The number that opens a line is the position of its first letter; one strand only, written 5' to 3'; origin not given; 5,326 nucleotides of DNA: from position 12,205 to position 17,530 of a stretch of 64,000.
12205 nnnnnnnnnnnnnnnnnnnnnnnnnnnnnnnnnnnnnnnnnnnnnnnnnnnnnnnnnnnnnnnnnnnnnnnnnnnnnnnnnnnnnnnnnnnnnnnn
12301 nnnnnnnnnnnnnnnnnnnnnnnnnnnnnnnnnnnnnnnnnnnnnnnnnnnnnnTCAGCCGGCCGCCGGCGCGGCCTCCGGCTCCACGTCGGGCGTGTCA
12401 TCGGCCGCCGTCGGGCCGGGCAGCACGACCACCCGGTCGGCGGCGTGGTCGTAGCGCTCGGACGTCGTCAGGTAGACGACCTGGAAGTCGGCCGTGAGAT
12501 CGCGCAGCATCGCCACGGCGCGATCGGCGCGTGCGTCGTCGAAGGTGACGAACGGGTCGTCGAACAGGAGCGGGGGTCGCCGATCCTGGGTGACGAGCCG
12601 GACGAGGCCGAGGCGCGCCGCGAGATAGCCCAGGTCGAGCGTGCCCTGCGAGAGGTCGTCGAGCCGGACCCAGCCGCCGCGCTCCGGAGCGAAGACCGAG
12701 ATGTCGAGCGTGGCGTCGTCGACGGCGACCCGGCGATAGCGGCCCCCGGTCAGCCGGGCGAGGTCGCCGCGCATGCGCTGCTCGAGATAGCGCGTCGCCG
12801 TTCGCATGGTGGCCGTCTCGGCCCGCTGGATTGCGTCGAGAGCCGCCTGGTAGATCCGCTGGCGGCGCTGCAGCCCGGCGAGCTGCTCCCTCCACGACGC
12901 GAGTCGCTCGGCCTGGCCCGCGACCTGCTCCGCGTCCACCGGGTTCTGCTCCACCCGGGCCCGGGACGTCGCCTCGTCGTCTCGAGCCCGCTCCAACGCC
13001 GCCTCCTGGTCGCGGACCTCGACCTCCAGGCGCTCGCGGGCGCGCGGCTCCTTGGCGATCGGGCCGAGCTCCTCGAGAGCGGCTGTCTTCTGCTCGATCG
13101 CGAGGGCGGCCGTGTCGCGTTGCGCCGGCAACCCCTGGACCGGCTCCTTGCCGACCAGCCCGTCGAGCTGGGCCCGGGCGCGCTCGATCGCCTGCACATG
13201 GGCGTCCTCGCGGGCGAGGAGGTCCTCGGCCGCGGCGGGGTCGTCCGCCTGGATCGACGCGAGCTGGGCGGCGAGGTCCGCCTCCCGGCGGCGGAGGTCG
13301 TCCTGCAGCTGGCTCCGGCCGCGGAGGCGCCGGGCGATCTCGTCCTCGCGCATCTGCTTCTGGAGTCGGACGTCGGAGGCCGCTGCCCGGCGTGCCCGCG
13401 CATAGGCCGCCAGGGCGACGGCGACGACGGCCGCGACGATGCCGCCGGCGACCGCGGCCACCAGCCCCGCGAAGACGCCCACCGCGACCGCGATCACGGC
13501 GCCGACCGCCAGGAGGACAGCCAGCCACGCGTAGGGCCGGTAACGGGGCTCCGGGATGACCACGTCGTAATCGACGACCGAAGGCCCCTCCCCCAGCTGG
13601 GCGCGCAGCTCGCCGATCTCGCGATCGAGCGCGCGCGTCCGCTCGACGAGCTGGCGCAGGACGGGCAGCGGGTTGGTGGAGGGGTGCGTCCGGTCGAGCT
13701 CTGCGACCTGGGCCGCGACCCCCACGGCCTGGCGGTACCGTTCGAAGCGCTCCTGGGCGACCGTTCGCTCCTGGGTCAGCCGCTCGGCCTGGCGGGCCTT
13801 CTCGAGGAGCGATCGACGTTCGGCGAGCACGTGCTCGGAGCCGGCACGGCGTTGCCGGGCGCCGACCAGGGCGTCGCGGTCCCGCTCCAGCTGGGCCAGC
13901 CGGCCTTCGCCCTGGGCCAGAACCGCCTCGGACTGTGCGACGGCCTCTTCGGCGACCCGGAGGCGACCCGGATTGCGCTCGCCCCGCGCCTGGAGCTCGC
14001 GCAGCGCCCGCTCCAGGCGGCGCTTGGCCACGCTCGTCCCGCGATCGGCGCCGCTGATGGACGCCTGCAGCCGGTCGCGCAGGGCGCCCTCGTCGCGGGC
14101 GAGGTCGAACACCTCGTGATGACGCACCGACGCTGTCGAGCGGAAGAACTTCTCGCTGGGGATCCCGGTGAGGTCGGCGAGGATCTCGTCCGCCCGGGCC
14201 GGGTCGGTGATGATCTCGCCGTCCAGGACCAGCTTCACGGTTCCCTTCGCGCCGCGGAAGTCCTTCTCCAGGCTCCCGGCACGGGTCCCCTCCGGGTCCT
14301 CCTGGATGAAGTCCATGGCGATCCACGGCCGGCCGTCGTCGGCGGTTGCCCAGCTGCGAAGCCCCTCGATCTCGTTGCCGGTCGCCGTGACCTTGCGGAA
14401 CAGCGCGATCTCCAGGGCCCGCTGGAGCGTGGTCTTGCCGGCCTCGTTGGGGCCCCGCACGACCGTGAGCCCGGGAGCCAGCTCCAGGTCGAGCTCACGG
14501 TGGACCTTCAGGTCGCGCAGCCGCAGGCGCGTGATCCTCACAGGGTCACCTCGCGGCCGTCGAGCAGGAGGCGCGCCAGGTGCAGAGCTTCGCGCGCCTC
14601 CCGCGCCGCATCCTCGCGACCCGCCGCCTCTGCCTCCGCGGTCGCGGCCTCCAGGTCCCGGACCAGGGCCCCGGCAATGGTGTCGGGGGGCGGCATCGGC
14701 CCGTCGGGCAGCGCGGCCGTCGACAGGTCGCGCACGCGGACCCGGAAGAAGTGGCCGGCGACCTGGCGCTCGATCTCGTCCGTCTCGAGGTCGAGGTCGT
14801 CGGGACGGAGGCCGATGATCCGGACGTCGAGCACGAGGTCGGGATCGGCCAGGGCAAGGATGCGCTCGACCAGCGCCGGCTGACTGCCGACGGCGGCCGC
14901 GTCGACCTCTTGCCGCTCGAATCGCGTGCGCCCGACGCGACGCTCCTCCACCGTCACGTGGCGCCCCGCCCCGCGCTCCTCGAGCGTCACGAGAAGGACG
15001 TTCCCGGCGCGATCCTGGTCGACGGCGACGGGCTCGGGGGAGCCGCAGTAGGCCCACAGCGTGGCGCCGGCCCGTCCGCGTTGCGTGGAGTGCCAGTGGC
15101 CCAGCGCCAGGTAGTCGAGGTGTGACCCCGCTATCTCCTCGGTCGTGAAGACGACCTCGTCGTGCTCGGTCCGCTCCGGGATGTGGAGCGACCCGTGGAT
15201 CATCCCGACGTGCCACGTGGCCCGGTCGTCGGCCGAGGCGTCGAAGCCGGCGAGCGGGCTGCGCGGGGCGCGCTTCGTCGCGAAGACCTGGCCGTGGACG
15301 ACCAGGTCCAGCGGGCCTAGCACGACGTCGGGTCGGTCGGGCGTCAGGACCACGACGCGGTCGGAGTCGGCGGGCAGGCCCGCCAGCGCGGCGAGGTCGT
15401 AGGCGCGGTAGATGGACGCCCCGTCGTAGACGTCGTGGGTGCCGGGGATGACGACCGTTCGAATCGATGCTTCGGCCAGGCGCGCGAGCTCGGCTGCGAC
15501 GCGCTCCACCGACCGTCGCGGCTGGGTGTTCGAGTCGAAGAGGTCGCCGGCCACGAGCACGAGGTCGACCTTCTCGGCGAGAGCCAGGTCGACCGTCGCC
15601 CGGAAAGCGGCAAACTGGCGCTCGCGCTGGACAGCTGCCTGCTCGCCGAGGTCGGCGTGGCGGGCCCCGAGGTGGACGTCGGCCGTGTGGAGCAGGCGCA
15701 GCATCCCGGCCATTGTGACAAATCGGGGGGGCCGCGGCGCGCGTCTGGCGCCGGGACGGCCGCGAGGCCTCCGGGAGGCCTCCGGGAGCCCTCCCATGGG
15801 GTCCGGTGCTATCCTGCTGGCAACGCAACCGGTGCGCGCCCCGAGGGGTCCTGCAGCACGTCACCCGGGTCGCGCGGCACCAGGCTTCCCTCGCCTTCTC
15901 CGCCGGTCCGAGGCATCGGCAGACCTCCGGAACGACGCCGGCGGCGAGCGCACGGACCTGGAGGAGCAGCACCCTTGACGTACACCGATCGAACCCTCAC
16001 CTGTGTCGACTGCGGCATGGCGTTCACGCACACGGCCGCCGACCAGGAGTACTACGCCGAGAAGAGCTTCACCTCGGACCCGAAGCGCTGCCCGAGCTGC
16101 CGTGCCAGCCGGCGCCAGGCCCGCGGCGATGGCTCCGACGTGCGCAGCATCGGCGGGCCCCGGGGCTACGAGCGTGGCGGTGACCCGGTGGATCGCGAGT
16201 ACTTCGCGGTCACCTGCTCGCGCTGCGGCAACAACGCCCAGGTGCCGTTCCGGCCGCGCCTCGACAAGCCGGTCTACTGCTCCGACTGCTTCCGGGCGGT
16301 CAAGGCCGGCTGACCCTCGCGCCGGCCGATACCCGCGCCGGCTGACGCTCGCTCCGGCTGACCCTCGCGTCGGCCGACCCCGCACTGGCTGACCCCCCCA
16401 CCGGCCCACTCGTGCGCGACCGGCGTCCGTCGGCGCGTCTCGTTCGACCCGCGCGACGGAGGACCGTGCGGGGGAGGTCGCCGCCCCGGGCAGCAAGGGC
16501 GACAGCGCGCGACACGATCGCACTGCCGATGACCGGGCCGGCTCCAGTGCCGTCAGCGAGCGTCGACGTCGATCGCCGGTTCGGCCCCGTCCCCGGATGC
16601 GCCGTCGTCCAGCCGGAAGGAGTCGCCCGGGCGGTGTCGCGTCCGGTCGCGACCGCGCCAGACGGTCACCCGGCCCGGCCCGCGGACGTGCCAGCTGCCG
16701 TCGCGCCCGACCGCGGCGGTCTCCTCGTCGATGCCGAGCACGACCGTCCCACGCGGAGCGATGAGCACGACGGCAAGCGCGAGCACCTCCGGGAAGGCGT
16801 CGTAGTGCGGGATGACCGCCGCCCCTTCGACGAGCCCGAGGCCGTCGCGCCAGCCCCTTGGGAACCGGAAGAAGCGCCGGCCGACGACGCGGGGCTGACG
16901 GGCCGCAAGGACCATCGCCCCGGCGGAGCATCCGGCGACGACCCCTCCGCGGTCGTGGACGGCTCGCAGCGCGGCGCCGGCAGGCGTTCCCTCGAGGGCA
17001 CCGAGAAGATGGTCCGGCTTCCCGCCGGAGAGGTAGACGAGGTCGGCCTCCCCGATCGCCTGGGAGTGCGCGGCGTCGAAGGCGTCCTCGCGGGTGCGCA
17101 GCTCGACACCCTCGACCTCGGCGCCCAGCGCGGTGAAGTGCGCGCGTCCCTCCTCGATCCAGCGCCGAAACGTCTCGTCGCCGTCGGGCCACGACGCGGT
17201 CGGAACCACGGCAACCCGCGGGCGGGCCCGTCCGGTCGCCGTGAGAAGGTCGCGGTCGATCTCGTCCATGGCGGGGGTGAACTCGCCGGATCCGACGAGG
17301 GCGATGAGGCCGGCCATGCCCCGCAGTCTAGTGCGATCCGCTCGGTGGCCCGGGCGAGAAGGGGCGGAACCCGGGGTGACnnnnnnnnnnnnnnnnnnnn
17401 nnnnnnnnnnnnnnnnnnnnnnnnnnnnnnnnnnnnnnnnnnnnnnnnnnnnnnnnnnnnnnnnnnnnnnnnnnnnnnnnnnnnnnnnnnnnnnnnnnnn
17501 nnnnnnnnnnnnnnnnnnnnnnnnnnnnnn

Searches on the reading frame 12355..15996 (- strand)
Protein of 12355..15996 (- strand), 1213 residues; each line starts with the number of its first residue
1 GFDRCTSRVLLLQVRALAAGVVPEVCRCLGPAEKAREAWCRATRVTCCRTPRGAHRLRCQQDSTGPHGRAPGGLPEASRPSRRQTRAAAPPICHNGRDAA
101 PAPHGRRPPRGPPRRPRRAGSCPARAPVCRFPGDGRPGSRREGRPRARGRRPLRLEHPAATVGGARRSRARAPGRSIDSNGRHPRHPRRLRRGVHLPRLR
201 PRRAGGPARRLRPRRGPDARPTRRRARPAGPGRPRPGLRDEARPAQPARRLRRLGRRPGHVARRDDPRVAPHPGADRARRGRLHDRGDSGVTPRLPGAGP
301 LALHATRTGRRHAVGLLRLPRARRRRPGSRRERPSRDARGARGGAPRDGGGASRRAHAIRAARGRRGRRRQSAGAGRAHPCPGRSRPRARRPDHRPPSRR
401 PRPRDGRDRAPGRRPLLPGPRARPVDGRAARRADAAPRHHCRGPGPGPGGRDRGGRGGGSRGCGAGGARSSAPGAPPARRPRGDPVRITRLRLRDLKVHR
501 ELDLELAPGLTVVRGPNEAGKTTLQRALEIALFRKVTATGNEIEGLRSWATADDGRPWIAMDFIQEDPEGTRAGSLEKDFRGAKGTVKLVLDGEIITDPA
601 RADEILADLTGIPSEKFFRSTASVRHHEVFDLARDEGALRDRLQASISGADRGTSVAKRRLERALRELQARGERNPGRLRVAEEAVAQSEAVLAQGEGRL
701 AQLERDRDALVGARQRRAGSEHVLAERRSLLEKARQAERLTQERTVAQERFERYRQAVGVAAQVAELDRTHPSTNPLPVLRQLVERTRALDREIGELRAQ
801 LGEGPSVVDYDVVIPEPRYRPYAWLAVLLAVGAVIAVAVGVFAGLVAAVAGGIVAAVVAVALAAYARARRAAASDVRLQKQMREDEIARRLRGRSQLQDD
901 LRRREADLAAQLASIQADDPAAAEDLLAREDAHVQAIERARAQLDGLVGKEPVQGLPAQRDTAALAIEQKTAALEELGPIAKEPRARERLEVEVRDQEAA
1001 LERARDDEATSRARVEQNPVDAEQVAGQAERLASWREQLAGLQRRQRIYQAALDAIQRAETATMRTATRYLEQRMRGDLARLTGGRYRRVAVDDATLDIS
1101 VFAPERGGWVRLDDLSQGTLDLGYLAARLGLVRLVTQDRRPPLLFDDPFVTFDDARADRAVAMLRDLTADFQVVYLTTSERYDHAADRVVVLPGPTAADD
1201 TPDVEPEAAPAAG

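Call 25: search_protein_families(library=pfam, proteins=[window:12355-15996:-], max_evalue=0.00001)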
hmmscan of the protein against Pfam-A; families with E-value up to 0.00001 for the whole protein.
window:12355-15996:- (1213 aa): 1 family
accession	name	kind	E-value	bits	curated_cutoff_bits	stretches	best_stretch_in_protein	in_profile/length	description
PF13476.12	AAA_23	-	2.5e-10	41.7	27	1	490-587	1-86/201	AAA domain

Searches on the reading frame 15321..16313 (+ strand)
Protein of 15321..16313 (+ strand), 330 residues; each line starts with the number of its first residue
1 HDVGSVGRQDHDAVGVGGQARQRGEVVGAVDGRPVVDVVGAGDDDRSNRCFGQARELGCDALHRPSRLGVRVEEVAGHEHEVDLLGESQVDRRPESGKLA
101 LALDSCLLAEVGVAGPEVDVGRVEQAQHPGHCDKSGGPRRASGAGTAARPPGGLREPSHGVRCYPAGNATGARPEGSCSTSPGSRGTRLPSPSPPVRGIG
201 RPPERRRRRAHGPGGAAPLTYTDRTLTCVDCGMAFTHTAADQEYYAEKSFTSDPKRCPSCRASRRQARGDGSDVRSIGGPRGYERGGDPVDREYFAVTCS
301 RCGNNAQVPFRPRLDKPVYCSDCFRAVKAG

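Call 56: search_protein_families(library=pfam, proteins=[window:15321-16313:+], max_evalue=0.001)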
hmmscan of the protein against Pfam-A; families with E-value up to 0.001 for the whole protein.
window:15321-16313:+ (330 aa): 2 families
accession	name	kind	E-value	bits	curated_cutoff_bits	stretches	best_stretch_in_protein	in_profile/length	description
PF13451.12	zf_Tbcl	-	1.3e-18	67.1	24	1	223-268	2-47/48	Probable treble clef domain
PF23477.1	zf_Tbcl_2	-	3.5e-16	59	27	1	292-327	1-36/37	Probable treble clef zinc finger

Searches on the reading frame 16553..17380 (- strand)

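Call 25: search_protein_families(library=pfam, proteins=[window:16553-17380:-], max_evalue=0.00001)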
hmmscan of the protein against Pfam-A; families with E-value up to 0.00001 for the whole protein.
window:16553-17380:- (275 aa): 1 family
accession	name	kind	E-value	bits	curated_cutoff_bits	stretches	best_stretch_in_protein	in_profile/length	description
PF03575.23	Peptidase_S51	-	2.3e-20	73.6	23.9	1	27-229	2-202/206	Peptidase family S51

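Call 62: search_protein_families(library=ncbifam, proteins=[window:16553-17317:-], max_evalue=0.00001)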
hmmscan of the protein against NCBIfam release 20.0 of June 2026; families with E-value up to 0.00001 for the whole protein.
window:16553-17317:- (254 aa): 1 family
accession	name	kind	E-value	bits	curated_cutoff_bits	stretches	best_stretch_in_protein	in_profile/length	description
TIGR02069.1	cyanophycinase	equivalog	1.5e-20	73.7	126.6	1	18-227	14-222/250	cyanophycinase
